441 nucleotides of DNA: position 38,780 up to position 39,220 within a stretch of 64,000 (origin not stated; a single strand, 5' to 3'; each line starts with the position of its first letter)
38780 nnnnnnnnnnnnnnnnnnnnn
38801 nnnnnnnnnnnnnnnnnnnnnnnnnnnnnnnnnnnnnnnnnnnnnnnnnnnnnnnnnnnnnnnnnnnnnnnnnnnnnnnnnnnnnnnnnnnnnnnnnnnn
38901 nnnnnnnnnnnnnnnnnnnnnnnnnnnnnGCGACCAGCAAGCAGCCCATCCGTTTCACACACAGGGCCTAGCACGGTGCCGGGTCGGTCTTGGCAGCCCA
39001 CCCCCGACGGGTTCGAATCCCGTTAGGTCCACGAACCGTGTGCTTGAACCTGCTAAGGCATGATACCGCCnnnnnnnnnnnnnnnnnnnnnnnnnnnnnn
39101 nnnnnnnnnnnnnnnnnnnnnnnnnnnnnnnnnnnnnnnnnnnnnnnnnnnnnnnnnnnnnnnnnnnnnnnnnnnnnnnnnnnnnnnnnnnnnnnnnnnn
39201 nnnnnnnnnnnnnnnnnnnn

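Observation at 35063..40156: Intact 5.1-kb IS1595-family transposon carrying a six-gene passenger module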

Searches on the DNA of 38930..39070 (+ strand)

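Call 68: search_rna_families(source=window, start=38930, end=39070, threshold=evalue, max_evalue=10, show_alignments=3)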
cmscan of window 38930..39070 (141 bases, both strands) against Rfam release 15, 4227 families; matches with E-value up to 10: 5.
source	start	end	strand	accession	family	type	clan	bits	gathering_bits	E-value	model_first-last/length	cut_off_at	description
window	38964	39032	-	RF04354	Plastid-ycf2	Cis-reg;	-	17.3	65.7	0.24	1-75/75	no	Plastid-ycf2 5UTR RNA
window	38986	39030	+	RF01684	mascRNA-menRNA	Gene;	-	16.8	42.5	0.33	1-56/56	no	MALAT1-associated small cytoplasmic RNA/MEN beta RNA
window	38945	39031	-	RF04351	Plastid-psbl-rps4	Cis-reg;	-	16.2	68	0.35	1-53/53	no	Plastid-psbl-rps4 3UTR RNA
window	38965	39049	-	RF01852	tRNA-Sec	Gene; tRNA;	CL00001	12.7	47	4.6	1-91/91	no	Selenocysteine transfer RNA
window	39007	39023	+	RF00023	tmRNA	Gene;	CL00001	10.8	47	0.0077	347-363/374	no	transfer-messenger RNA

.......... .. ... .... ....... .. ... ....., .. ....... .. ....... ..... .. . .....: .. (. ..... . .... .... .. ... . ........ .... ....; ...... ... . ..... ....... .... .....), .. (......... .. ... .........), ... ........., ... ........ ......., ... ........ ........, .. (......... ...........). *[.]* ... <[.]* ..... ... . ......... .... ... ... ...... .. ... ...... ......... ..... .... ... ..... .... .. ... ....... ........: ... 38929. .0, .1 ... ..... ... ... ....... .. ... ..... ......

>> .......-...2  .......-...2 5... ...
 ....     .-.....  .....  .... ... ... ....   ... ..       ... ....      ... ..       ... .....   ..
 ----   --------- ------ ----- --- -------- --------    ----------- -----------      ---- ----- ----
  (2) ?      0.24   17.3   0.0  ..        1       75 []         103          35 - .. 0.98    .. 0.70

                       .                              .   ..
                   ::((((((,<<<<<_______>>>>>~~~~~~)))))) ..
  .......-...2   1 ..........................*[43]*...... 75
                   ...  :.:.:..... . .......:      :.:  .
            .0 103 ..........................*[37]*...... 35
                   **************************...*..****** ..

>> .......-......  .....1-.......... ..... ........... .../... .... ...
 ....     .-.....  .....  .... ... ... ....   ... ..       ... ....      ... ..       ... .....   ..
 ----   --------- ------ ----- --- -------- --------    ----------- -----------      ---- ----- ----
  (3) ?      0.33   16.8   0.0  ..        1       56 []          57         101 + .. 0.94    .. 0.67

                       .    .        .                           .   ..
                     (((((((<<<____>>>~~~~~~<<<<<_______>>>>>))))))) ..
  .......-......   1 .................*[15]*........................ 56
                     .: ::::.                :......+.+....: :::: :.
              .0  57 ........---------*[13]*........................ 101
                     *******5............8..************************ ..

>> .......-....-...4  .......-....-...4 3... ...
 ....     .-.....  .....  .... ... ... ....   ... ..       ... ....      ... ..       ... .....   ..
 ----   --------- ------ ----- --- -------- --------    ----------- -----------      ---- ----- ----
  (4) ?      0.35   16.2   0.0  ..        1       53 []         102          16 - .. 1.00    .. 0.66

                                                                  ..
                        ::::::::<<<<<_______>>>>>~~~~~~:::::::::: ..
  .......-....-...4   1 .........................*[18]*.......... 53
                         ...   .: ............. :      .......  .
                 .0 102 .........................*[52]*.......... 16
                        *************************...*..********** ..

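Call 71: build_rna_model(alignment_id=A6, structure=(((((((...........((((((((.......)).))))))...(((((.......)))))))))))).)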
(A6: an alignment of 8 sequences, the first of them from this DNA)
Model R1 built from alignment A6 (8 sequences, 70 columns); structure: as given.
model positions 69; base pairs 20; branch points 1; effective number of sequences 4.46; information 0.815 bits per position. Calibrated on 0.2 Mb of random sequence (short: E-values are rough).
structure used (alignment columns):
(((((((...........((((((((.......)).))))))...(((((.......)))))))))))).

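Call 72: search_with_rna_model(model_id=R1, sources=[window, L002, L003, L004, L005, L006, L007, L008, L009, L010, L011, L012, L013, L014, L015, L016, L017, L018, L019, L020, L021, L022, L023, L024, L025, L026, L027, L028, L029, L030, L031, L032, L033, L034, L035, L036, L037, L038, L039, L040, L041, L042, L043, L044, L045, L046, L047, L048, L049, L050, L051, L052, L053, L054, L055, L056, L057, L058, L059, L060, L061, L062, L063, L064, L065, L066, L067, L068, L069, L070, L071, L072, L073, L074, L075, L076, L077, L078, L079, L080, L081, L082, L083, L084, L085, L086, L087, L088, L089, L090, L091, L092, L093, L095, L096, L097, L099, L100], max_evalue=1, make_alignment=true)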
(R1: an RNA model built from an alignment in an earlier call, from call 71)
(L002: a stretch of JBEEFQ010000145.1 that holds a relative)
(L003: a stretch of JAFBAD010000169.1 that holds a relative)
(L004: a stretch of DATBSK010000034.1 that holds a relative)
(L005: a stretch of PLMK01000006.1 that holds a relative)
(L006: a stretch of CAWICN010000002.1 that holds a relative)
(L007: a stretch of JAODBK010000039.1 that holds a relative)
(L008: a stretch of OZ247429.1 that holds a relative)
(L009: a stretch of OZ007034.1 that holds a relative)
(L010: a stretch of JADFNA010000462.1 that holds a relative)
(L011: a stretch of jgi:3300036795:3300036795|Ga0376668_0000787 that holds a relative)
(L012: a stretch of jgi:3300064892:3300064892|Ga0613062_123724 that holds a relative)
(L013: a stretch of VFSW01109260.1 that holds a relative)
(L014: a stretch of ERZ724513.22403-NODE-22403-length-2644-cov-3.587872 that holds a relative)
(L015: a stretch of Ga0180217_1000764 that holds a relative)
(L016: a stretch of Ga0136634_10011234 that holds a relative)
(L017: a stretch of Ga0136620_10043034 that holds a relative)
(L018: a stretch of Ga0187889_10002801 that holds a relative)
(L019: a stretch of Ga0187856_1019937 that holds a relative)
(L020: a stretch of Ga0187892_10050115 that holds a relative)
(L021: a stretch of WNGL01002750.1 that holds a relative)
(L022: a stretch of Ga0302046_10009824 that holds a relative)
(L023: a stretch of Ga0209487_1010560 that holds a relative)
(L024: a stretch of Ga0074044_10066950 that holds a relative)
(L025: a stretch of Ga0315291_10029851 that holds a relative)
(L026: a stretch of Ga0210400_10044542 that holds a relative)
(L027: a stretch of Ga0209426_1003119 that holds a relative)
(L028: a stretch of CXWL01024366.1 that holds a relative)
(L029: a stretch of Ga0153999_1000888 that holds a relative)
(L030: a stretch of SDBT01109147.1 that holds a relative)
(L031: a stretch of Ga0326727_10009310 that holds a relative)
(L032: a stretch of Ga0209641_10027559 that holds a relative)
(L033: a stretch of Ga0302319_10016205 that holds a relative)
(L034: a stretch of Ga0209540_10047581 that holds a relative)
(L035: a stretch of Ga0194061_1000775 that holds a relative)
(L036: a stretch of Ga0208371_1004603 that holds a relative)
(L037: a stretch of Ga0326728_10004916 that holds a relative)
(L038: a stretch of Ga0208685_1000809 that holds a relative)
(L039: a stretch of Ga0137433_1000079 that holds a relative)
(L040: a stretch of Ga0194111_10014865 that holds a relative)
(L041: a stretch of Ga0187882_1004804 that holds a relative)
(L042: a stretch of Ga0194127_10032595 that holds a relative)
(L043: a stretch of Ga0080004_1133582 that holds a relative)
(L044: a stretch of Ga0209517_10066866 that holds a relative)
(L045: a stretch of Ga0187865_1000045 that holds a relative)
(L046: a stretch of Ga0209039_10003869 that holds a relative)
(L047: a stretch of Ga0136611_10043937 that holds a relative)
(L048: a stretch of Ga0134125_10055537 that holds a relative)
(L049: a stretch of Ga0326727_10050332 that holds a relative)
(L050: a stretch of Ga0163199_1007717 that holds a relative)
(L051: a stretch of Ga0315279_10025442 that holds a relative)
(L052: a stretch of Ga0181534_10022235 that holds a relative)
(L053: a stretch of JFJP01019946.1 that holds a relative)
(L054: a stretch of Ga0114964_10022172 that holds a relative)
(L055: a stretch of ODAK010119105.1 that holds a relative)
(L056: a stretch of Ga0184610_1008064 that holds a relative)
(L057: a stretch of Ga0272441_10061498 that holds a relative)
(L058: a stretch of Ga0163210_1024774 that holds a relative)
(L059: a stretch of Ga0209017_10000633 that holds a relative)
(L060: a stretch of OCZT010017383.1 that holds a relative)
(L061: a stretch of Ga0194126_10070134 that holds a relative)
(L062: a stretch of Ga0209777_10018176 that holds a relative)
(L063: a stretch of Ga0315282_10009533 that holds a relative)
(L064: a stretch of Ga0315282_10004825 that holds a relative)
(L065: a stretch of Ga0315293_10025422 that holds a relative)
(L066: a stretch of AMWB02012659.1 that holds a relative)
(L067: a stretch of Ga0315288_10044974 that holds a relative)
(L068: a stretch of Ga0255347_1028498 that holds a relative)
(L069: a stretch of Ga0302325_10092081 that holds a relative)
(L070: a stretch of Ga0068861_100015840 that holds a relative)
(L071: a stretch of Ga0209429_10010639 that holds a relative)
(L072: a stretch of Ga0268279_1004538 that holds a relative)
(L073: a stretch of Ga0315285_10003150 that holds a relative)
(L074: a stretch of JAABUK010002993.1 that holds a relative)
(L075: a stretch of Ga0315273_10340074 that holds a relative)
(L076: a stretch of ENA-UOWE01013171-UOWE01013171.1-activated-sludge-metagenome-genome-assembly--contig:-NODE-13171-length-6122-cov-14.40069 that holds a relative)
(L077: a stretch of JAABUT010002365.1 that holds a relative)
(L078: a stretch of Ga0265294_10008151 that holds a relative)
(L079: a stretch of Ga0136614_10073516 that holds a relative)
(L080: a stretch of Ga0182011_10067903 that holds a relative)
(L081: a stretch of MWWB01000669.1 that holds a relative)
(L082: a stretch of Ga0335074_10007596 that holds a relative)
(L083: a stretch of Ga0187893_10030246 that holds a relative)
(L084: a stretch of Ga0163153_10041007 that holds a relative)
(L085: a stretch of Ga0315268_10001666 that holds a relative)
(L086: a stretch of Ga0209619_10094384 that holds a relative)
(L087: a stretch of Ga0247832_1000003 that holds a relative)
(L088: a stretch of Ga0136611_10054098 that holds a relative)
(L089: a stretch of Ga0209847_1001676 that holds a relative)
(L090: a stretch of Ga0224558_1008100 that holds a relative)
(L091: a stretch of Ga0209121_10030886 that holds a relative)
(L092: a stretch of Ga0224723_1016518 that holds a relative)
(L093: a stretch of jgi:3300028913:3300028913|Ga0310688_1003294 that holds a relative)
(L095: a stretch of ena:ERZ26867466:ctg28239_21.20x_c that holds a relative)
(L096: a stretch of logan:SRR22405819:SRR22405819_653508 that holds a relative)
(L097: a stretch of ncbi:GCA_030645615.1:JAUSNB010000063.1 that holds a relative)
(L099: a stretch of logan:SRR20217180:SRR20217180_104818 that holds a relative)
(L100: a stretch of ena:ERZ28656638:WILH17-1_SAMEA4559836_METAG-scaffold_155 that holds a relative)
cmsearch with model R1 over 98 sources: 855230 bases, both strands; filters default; matches with E-value up to 1: 22.
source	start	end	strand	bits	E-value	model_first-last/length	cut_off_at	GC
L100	4136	4204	-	78.3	1.7e-17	1-69/69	no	0.71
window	38964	39031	+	76.8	4.4e-17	1-69/69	no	0.69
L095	9272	9340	+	73.4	3.6e-16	1-69/69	no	0.64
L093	7984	8052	-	71.3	1.3e-15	1-69/69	no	0.68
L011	2693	2759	+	70.7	1.8e-15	1-69/69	no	0.72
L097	1942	2009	-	68.6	6.9e-15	1-69/69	no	0.63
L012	12503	12571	+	67.6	1.3e-14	1-69/69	no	0.65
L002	2403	2471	-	66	3.5e-14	1-69/69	no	0.68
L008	11062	11129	-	27.4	0.001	1-69/69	no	0.59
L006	11032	11104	-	25.5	0.0034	1-69/69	no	0.68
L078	5819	5890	+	24.9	0.0047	1-69/69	no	0.47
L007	15361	15433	-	23.2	0.013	1-69/69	no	0.62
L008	12882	12948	-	21.3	0.046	1-69/69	no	0.6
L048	47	92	-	20.7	0.066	1-69/69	no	0.65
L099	8043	8116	-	20.3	0.084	1-69/69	no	0.65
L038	4344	4407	+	19.9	0.11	1-69/69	no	0.58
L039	5056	5119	+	19.9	0.11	1-69/69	no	0.58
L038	4718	4784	-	19.2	0.16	1-69/69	no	0.69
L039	5430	5496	-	19.2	0.16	1-69/69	no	0.69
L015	2281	2340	+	17.6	0.45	1-69/69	no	0.75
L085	10201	10275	+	17.1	0.62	1-69/69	no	0.76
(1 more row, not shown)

Alignment A7: 22 matches aligned to the model, 110 columns, each read 5' to 3' on its own strand. Consensus structure (alignment columns), stored with it:
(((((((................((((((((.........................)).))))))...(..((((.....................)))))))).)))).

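Call 79: search_with_rna_model(model_id=R1, sources=[L102, L096, L003, L004, L007, L089], max_evalue=10, filters=off, show_alignments=2)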
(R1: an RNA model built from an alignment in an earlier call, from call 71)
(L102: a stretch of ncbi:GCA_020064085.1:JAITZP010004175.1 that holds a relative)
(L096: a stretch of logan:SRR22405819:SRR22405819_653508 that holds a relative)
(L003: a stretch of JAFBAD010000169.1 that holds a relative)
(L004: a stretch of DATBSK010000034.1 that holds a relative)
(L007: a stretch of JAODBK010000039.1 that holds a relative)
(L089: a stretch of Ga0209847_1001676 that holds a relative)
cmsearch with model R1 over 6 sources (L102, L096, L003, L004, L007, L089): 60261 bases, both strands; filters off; matches with E-value up to 10: 41.
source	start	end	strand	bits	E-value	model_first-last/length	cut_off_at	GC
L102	3007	3075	+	63.8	9.8e-15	1-69/69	no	0.68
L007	15361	15433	-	23.2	0.00095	1-69/69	no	0.62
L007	4963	5017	-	18.1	0.023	1-69/69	no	0.64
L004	8736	8766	+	16.1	0.083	1-69/69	no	0.61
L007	853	891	-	14.3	0.25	1-69/69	no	0.69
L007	15723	15744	-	12.8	0.64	1-69/69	no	0.73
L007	16620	16678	+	12.2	0.92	1-69/69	no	0.83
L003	8545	8589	-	12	1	1-69/69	no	0.8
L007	5603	5656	-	11.8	1.2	1-69/69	no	0.65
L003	3102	3138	-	11.7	1.2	1-69/69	no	0.76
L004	3061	3114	+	11.4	1.5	1-69/69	no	0.74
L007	16029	16060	-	11.2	1.7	1-69/69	no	0.72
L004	2955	3018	+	10.9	2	1-69/69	no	0.78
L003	2339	2397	-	10.6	2.5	1-69/69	no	0.63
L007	14565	14620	+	10.6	2.5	1-69/69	no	0.66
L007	20407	20424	+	10.4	2.9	1-69/69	no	0.89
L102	1146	1198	-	10.3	3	1-69/69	no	0.51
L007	6959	6980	+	10.2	3.2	1-69/69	no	0.68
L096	434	452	-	10.2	3.3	43-61/69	no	0.74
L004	199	278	-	10.1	3.4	1-69/69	no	0.76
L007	16747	16774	+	10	3.7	1-69/69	no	0.68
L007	2435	2458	-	9.8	4.2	1-69/69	no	0.71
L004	6817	6849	-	9.4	5.1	1-69/69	no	0.7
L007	6669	6727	-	9.4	5.3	1-69/69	no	0.71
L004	648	714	+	9.4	5.3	1-69/69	no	0.78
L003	2365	2398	+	9.3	5.8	1-69/69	no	0.68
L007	6524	6559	-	9.2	5.8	1-69/69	no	0.67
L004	6213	6245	+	9.1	6.4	1-69/69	no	0.79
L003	2512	2579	+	9.1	6.5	1-69/69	no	0.74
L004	2474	2497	-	9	6.7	1-69/69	no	0.79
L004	3076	3095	-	8.9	7.1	1-69/69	no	0.8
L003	9256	9326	-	8.8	7.4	1-69/69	no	0.72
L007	11730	11774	-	8.8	7.5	1-69/69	no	0.78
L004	7990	8012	-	8.8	7.8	1-69/69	no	0.78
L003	3988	4055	+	8.6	8.4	1-69/69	no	0.66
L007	12693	12747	+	8.6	8.4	1-69/69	no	0.71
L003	8666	8737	+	8.6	8.7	1-69/69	no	0.74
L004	4612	4641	+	8.5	9.1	1-69/69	no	0.6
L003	760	819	-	8.5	9.1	1-69/69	no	0.72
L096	2347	2367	+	8.5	9.1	1-69/69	no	0.67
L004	8787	8822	+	8.4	9.5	1-69/69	no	0.67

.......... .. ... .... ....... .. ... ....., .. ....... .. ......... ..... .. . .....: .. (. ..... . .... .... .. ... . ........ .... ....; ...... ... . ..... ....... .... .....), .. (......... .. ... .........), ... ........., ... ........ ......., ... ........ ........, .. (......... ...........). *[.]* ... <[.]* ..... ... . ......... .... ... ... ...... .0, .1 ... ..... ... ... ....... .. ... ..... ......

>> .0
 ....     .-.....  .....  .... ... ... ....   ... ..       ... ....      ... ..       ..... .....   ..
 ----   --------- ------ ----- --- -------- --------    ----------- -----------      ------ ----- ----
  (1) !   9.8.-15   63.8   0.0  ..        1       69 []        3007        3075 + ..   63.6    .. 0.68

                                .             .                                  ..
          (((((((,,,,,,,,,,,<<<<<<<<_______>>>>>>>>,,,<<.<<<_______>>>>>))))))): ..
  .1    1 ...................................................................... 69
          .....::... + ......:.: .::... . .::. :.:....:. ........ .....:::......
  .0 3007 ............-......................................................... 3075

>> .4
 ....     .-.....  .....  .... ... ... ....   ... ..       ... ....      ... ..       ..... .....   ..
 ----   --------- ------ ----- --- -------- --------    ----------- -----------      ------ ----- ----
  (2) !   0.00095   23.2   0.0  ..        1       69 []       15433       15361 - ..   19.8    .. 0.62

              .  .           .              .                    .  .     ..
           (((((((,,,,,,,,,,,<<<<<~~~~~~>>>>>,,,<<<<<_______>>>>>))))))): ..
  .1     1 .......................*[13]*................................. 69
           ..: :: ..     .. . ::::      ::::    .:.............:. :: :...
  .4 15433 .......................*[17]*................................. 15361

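Call 97: search_with_rna_model(model_id=R1, sources=[L108, L109, L110, L111, L105, L106], max_evalue=0.1)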
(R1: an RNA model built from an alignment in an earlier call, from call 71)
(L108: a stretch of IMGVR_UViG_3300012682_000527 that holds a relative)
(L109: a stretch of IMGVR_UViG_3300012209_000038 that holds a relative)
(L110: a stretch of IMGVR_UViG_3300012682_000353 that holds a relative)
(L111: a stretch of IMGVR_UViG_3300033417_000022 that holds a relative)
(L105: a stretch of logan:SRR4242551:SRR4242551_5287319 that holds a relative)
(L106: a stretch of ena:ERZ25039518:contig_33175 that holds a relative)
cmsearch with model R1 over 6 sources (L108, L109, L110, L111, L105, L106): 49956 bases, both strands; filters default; matches with E-value up to 0.1: 3.
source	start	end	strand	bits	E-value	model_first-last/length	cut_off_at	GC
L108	2549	2616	-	64.9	4e-15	1-69/69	no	0.66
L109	9918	9984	-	36.1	2.5e-07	1-69/69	no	0.73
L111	2280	2349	-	34.4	7.4e-07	1-69/69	no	0.6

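Call 99: search_with_rna_model(model_id=R1, sources=[window, L102, L097, L093, L095, L100, L011, L012, L002, L108, L109, L111], max_evalue=0.00001, make_alignment=true)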
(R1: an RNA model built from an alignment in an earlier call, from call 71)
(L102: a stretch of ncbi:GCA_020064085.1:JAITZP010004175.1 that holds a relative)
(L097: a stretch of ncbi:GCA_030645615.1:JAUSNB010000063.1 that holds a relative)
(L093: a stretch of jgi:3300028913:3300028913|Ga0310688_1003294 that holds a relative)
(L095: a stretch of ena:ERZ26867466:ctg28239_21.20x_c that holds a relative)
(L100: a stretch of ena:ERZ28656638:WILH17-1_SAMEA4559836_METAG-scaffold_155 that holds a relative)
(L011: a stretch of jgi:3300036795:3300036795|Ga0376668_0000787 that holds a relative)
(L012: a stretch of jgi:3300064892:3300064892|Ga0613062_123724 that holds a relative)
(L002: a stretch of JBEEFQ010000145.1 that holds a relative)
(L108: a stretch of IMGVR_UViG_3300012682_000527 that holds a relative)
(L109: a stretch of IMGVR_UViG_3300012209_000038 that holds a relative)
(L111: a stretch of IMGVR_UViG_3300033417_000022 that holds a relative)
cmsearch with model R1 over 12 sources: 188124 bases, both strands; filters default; matches with E-value up to 0.00001: 12.
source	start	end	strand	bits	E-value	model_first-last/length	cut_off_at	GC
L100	4136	4204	-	78.3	3.8e-18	1-69/69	no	0.71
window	38964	39031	+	76.8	9.6e-18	1-69/69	no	0.69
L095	9272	9340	+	73.4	8e-17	1-69/69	no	0.64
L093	7984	8052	-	71.3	3e-16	1-69/69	no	0.68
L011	2693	2759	+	70.7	4.1e-16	1-69/69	no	0.72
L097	1942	2009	-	68.6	1.5e-15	1-69/69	no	0.63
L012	12503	12571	+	67.6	2.9e-15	1-69/69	no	0.65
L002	2403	2471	-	66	7.7e-15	1-69/69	no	0.68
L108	2549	2616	-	64.9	1.5e-14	1-69/69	no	0.66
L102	3007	3075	+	63.8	3e-14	1-69/69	no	0.68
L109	9918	9984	-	36.1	9.4e-07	1-69/69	no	0.73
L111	2280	2349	-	34.4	2.8e-06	1-69/69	no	0.6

Alignment A11: 12 matches aligned to the model, 73 columns, each read 5' to 3' on its own strand. Consensus structure (alignment columns), stored with it:
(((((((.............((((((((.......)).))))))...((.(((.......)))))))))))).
